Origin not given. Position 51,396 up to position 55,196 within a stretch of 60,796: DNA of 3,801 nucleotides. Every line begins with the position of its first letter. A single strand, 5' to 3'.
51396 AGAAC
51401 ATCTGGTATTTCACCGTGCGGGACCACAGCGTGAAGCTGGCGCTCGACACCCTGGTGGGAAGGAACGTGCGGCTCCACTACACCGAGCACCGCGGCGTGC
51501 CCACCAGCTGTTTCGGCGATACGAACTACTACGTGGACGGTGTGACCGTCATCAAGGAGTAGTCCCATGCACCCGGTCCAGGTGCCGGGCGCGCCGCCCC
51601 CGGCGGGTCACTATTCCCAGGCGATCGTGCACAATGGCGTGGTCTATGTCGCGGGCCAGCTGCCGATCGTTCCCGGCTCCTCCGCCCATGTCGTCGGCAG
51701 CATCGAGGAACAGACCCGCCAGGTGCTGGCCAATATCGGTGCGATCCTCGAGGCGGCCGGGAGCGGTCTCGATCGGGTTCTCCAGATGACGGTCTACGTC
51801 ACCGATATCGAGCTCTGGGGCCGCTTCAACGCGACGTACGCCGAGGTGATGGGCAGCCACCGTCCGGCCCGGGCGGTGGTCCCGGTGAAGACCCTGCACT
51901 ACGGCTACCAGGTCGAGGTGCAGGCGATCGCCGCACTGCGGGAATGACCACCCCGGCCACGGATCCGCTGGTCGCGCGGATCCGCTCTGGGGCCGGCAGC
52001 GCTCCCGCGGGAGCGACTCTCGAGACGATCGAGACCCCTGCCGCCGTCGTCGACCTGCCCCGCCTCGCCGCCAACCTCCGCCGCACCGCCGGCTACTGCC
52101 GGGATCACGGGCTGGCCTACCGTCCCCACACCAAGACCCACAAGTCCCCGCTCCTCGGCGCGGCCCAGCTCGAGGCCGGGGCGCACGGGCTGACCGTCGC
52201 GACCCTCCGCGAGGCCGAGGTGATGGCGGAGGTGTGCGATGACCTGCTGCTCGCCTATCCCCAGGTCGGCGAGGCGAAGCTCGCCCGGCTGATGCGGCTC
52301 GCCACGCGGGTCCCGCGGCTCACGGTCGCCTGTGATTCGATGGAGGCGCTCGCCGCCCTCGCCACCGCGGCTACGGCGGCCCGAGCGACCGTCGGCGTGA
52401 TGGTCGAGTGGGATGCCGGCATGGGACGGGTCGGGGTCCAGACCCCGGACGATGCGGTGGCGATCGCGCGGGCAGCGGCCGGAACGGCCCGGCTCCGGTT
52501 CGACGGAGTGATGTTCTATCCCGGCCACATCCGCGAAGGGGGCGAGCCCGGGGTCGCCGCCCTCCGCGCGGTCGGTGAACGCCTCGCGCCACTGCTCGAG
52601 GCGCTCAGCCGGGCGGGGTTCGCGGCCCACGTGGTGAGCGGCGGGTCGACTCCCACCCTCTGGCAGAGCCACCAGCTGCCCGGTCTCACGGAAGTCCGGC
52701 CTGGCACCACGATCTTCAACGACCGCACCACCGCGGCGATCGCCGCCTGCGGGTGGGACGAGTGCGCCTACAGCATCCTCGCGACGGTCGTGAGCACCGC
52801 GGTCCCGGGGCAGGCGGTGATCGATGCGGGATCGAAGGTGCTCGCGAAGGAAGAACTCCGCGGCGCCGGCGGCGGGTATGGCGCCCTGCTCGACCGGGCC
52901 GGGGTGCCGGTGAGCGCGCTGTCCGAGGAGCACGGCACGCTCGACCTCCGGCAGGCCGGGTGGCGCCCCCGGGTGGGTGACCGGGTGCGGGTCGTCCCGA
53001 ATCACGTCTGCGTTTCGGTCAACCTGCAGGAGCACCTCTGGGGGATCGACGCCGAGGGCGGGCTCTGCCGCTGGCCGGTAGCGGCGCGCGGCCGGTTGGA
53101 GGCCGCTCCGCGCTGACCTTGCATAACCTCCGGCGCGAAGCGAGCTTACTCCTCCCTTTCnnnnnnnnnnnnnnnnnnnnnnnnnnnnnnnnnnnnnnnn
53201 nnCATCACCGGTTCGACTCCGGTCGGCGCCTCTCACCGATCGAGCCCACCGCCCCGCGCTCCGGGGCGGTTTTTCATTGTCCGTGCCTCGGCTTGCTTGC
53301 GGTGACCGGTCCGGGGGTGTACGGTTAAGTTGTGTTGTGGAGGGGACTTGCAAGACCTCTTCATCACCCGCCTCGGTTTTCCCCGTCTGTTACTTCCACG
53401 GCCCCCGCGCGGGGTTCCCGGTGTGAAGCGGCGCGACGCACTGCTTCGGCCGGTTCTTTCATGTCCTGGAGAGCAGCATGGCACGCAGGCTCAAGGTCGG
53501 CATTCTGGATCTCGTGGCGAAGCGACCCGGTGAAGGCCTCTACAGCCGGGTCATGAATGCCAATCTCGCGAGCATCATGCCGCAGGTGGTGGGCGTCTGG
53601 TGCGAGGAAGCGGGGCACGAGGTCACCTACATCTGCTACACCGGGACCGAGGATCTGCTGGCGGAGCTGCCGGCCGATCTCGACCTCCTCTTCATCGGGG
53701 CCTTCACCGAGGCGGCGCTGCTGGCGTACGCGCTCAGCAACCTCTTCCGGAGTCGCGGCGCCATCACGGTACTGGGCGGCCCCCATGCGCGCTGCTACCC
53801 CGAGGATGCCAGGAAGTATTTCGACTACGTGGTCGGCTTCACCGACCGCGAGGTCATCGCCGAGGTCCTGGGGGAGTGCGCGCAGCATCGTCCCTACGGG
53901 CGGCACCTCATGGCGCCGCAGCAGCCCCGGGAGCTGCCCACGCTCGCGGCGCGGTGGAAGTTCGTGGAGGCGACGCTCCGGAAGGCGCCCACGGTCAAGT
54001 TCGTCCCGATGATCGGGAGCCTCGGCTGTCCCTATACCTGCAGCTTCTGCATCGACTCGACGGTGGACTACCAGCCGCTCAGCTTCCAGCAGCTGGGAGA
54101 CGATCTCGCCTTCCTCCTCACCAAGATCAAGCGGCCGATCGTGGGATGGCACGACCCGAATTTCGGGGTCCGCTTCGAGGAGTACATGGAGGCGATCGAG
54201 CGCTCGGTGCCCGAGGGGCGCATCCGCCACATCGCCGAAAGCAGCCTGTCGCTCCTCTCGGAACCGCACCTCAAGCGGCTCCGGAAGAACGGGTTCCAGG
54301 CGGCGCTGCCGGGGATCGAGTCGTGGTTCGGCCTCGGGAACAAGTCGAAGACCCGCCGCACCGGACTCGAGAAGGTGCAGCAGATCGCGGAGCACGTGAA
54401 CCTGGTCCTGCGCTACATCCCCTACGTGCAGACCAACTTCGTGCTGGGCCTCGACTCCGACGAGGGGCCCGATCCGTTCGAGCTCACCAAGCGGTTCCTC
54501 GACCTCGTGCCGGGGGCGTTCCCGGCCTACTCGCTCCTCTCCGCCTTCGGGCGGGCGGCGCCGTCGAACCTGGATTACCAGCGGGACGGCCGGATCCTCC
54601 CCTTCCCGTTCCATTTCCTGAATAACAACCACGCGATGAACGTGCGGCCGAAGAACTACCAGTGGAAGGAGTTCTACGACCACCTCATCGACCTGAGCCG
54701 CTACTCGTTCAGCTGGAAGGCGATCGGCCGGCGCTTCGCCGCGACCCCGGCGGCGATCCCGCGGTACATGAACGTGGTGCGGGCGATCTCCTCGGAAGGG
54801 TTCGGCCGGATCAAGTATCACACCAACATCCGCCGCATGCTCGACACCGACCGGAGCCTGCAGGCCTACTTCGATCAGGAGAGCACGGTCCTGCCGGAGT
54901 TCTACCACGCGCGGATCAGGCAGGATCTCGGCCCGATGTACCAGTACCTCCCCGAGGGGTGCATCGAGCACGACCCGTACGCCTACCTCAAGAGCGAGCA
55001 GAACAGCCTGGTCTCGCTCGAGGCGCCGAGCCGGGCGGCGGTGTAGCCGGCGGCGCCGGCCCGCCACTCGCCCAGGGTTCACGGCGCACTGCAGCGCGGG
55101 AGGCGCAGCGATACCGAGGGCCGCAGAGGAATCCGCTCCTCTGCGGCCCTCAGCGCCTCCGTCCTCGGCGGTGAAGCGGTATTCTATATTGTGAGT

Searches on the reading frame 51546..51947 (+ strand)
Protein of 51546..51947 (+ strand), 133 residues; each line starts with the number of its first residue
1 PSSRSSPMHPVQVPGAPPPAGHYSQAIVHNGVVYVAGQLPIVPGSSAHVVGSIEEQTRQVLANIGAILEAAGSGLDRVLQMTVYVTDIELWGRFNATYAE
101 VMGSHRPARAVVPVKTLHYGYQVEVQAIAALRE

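Call 50: search_protein_families(library=pfam, proteins=[window:51546-51947:+], max_evalue=0.0001)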
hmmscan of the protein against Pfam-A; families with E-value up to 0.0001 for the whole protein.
window:51546-51947:+ (133 aa): 1 family
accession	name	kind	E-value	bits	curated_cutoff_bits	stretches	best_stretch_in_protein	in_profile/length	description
PF01042.26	Ribonuc_L-PSP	-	2.7e-34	118.2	27.3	1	16-130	4-120/121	Endoribonuclease L-PSP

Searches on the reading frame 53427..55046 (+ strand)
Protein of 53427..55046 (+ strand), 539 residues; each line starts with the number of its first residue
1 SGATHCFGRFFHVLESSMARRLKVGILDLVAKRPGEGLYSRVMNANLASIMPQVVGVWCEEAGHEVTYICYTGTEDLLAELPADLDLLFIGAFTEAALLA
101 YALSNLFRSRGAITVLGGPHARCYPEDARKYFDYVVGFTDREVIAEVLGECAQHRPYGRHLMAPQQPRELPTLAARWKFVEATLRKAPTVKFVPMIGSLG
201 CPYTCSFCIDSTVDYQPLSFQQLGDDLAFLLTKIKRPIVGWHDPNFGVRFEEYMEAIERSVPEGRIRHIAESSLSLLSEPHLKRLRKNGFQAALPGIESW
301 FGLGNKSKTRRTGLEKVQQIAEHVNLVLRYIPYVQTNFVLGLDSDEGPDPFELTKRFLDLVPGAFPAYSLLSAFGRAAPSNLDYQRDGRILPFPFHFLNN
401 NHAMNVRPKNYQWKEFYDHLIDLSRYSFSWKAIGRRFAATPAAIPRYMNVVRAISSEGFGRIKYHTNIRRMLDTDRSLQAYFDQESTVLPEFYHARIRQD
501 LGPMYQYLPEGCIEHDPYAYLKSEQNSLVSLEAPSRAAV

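Call 50: search_protein_families(library=pfam, proteins=[window:53427-55046:+], max_evalue=0.0001)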
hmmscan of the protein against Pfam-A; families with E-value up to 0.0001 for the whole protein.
window:53427-55046:+ (539 aa): 2 families
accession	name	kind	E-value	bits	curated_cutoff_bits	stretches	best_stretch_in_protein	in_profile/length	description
PF02310.24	B12-binding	-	9.2e-06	25.9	32.1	1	55-147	20-120/121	B12 binding domain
PF04055.27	Radical_SAM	-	1.5e-05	25.7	29.5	1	198-341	4-151/166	Radical SAM superfamily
